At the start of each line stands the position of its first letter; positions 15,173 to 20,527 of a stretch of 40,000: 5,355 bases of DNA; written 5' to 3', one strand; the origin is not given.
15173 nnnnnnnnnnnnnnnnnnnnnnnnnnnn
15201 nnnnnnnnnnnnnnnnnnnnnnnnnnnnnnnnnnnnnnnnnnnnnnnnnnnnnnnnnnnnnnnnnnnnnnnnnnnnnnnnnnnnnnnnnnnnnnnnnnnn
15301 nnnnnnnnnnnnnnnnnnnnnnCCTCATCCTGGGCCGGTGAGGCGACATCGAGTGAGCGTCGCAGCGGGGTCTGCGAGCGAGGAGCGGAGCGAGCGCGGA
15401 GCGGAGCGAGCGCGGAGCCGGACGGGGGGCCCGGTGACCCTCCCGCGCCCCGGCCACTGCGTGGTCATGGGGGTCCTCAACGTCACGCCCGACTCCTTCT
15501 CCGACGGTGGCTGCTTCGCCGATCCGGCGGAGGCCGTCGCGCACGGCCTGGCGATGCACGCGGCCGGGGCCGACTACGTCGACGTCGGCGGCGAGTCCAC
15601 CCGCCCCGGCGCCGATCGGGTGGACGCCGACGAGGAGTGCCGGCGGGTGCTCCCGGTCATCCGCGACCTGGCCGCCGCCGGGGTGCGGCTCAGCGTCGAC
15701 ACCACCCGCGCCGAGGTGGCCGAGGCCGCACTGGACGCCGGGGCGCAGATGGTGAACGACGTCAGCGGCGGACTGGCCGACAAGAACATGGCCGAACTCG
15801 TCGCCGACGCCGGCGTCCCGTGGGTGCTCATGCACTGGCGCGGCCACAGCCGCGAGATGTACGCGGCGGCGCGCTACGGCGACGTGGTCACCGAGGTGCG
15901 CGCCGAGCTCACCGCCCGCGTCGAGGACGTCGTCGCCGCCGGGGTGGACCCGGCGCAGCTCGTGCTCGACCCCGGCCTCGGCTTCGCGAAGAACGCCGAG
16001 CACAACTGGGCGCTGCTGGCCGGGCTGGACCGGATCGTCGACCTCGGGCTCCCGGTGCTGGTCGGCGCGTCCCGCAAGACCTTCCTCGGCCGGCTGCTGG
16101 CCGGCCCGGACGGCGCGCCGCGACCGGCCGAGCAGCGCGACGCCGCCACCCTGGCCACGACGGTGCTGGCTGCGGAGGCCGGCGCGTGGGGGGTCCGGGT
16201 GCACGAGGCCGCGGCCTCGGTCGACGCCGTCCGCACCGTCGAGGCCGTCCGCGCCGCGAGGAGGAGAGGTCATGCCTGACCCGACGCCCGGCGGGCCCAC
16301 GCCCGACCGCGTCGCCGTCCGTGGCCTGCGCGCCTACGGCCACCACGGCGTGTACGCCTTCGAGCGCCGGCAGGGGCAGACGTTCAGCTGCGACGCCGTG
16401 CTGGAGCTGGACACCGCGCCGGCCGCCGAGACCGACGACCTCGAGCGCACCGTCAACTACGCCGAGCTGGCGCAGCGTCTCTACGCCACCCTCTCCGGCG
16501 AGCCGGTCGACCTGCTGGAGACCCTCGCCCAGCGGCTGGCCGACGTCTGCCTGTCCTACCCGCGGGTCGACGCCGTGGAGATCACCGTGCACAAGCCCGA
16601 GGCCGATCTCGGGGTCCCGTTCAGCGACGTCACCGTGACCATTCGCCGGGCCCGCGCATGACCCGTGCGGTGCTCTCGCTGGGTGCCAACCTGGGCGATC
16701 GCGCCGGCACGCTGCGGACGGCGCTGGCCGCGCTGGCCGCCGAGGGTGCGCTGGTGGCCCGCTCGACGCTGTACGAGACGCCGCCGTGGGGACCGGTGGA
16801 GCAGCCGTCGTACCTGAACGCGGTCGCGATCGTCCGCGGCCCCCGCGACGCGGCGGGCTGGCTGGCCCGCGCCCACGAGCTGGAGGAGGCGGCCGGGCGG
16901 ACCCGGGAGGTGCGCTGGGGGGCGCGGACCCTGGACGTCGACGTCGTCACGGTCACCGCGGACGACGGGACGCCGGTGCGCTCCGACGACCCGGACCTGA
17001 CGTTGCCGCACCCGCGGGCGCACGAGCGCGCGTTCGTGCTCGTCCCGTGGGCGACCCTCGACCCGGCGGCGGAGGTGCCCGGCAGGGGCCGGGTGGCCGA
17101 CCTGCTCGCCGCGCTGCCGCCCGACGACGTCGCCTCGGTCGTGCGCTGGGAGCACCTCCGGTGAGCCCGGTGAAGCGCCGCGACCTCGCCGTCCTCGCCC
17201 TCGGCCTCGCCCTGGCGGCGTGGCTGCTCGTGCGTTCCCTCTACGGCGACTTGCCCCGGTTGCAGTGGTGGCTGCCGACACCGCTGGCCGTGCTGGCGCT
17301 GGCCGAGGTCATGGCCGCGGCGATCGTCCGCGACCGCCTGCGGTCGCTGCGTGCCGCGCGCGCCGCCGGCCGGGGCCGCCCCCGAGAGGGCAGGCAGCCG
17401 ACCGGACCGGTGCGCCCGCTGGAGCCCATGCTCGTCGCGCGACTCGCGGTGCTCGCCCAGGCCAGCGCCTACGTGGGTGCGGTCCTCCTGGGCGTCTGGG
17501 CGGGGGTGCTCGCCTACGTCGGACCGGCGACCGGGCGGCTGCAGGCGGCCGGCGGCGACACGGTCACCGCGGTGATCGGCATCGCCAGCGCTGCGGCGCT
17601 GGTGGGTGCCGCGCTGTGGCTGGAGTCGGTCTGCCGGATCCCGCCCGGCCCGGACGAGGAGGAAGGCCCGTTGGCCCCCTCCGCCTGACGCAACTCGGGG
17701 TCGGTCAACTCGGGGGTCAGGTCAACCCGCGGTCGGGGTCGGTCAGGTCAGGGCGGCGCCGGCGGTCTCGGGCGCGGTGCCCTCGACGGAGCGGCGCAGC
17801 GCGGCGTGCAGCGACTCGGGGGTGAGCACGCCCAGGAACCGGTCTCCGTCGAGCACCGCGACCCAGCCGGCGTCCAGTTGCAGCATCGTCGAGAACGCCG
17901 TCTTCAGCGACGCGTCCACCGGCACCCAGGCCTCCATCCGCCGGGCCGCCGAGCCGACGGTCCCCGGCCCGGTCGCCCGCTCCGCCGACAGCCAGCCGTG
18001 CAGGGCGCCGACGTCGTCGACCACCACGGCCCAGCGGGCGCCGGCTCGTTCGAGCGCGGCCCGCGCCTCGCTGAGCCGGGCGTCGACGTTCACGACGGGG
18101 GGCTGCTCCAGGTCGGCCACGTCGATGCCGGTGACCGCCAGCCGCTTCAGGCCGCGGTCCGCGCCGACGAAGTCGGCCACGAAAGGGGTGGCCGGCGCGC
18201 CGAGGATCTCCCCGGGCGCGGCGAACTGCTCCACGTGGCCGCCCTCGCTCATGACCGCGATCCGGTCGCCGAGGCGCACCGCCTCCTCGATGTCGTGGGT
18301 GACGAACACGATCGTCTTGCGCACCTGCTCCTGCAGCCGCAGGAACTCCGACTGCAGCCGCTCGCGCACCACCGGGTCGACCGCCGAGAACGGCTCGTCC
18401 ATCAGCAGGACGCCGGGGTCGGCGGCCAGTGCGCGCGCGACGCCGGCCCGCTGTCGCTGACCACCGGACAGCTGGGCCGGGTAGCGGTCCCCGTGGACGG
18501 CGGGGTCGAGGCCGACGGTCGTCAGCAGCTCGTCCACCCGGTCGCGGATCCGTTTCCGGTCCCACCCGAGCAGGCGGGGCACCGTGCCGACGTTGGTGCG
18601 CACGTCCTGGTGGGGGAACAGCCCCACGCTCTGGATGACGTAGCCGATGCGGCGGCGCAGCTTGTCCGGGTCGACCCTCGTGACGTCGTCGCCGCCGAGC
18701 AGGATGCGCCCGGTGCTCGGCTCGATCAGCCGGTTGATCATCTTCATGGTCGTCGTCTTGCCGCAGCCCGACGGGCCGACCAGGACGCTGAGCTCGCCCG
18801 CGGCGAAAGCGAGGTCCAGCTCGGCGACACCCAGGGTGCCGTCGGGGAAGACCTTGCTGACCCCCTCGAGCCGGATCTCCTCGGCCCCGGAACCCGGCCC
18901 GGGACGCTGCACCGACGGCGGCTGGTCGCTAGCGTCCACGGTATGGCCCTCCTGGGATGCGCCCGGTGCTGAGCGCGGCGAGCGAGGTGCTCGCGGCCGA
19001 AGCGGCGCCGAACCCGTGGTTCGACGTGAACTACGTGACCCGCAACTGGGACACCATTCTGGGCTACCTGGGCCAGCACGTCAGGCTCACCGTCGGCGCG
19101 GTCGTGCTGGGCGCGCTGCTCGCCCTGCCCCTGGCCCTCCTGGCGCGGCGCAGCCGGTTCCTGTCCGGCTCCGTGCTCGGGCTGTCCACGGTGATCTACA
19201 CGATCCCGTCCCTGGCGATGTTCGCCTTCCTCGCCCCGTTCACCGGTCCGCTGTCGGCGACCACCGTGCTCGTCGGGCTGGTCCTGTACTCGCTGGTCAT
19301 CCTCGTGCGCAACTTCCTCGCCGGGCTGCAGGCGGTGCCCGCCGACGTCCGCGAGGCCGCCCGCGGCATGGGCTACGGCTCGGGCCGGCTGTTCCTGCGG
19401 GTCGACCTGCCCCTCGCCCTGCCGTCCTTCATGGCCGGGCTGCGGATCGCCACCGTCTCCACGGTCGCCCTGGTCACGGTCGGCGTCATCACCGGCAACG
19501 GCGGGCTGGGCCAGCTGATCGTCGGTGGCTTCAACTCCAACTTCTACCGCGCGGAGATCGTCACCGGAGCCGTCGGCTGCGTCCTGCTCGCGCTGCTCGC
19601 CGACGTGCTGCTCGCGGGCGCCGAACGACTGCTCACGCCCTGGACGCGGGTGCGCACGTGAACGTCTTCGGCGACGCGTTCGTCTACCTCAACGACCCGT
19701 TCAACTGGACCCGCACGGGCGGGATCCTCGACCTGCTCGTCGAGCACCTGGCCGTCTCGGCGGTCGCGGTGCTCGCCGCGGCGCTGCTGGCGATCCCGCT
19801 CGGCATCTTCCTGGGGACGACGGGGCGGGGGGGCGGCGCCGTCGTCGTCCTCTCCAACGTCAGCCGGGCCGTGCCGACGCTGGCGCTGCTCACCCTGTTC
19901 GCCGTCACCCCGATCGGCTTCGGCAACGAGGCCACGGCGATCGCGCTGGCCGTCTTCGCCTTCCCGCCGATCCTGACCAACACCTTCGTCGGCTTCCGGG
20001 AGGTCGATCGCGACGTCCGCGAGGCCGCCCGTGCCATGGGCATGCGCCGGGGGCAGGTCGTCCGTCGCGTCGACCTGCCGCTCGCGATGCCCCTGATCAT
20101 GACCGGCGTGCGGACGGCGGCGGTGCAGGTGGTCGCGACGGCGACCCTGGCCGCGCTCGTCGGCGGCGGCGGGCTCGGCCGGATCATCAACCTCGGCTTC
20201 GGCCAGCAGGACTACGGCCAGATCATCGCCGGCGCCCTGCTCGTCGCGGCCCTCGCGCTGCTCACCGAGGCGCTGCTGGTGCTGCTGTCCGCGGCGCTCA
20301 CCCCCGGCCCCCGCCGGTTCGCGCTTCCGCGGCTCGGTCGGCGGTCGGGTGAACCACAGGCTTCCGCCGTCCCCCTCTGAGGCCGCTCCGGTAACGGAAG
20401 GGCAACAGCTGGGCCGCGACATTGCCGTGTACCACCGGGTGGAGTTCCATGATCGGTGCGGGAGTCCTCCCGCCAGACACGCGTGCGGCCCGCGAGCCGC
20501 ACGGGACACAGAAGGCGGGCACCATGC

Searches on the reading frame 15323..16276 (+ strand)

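Call 57: search_protein_families(library=pfam, proteins=[window:15323-16276:+], max_evalue=0.00001)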
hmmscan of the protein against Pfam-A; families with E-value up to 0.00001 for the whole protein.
window:15323-16276:+ (318 aa): 1 family
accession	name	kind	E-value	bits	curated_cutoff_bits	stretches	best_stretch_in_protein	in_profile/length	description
PF00809.28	Pterin_bind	-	4.2e-88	295.6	25.5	1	49-294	1-244/244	Pterin binding enzyme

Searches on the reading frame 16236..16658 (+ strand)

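Call 57: search_protein_families(library=pfam, proteins=[window:16236-16658:+], max_evalue=0.00001)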
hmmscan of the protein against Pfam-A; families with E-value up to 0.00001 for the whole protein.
window:16236-16658:+ (141 aa): 1 family
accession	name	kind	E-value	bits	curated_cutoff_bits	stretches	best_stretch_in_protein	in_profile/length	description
PF02152.23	FolB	-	1.3e-34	119.6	31.8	1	27-137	2-113/113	Dihydroneopterin aldolase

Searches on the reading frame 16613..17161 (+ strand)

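Call 57: search_protein_families(library=pfam, proteins=[window:16613-17161:+], max_evalue=0.00001)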
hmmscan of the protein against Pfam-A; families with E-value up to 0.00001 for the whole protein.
window:16613-17161:+ (183 aa): 1 family
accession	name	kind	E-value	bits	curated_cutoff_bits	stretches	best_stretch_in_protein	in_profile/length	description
PF01288.25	HPPK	-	5.5e-35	120.7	25.7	1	20-151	1-116/116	7,8-dihydro-6-hydroxymethylpterin-pyrophosphokinase (HPPK)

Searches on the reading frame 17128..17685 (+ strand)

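Call 57: search_protein_families(library=pfam, proteins=[window:17128-17685:+], max_evalue=0.00001)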
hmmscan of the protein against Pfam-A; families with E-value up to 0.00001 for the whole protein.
window:17128-17685:+ (186 aa): 1 family
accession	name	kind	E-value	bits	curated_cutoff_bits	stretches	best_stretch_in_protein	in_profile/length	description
PF11377.13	DUF3180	-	3.4e-36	124.9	28.4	1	20-173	1-135/135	Protein of unknown function (DUF3180)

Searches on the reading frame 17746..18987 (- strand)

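Call 57: search_protein_families(library=pfam, proteins=[window:17746-18987:-], max_evalue=0.00001)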
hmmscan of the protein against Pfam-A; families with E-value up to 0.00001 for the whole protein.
window:17746-18987:- (414 aa): 3 families
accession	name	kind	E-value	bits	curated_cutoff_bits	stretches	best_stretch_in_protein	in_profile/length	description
PF00005.33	ABC_tran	-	1.1e-32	113.9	25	1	56-200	3-136/137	ABC transporter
PF13304.12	AAA_21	-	5.8e-09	36.9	27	0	166-233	231-300/304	AAA domain, putative AbiEii toxin, Type IV TA system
PF00571.33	CBS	-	1.1e-07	32.6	24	0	354-397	11-55/57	CBS domain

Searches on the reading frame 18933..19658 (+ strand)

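Call 57: search_protein_families(library=pfam, proteins=[window:18933-19658:+], max_evalue=0.00001)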
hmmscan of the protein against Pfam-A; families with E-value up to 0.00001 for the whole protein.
window:18933-19658:+ (242 aa): 1 family
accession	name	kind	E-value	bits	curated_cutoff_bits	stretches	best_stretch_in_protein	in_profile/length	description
PF00528.27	BPD_transp_1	-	2.3e-18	67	26.4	1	58-239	3-183/184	Binding-protein-dependent transport system inner membrane component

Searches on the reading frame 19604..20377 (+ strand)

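Call 57: search_protein_families(library=pfam, proteins=[window:19604-20377:+], max_evalue=0.00001)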
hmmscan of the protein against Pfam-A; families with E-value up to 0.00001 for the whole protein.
window:19604-20377:+ (258 aa): 1 family
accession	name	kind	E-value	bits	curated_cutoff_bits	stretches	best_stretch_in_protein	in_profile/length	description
PF00528.27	BPD_transp_1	-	1.1e-26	94.1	26.4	1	63-230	1-180/184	Binding-protein-dependent transport system inner membrane component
